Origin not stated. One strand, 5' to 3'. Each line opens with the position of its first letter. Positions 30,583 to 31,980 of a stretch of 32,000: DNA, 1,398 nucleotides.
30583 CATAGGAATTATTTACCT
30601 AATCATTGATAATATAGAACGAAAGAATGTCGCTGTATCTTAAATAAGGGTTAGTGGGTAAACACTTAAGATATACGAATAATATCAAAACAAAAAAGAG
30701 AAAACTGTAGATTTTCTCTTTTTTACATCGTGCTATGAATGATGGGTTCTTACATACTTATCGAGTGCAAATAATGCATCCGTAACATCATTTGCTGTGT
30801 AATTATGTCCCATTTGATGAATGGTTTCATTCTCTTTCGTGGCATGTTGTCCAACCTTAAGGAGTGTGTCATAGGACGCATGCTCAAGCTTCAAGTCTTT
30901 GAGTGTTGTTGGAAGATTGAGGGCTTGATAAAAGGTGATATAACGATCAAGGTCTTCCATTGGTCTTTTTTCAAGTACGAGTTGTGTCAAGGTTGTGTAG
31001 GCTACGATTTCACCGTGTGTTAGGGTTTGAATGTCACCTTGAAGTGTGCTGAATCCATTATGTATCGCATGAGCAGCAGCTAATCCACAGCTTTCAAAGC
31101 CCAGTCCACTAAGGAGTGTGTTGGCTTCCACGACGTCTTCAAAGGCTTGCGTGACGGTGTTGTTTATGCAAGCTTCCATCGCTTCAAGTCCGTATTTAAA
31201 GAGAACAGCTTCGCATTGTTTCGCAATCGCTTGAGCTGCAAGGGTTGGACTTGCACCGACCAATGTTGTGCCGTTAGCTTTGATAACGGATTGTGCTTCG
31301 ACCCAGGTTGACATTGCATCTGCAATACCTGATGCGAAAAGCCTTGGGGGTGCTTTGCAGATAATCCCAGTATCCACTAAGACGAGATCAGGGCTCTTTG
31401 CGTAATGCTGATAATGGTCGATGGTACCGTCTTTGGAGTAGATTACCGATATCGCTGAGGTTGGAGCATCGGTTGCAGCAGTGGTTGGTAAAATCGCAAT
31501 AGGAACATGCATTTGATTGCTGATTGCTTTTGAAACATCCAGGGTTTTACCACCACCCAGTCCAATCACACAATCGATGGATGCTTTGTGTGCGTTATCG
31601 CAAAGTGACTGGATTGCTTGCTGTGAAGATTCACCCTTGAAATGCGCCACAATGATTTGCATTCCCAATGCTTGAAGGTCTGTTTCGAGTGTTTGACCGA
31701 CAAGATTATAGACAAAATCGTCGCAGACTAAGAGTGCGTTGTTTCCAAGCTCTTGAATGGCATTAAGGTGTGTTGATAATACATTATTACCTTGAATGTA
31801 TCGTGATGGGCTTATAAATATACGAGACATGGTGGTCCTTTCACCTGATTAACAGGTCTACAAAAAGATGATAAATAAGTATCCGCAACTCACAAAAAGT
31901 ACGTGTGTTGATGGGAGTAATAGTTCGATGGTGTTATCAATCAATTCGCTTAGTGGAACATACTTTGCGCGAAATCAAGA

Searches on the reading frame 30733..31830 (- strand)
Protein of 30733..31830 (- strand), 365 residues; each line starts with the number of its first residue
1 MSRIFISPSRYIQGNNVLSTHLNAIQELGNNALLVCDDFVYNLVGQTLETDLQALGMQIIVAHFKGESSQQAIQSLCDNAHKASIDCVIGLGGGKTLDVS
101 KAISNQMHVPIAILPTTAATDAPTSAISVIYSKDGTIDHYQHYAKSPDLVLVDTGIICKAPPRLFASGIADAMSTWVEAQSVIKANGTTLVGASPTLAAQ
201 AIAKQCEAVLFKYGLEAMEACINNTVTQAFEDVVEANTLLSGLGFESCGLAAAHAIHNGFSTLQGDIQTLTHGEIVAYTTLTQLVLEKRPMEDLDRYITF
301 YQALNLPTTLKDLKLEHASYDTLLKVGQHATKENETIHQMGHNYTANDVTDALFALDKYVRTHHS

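Call 48: search_protein_families(library=pfam, proteins=[window:30733-31830:-], max_evalue=0.00001)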
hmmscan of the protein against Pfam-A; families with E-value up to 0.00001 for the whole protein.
window:30733-31830:- (365 aa): 3 families
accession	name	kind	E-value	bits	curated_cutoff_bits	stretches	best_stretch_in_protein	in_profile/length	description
PF00465.25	Fe-ADH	-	3.8e-28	98.6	31.3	1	8-154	1-168/168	Iron-containing alcohol dehydrogenase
PF13685.12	Fe-ADH_2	-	8.3e-20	71.7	28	1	29-161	19-149/149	Iron-containing alcohol dehydrogenase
PF00365.25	PFK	-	4.8e-06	26.6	30.9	0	56-128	63-135/277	Phosphofructokinase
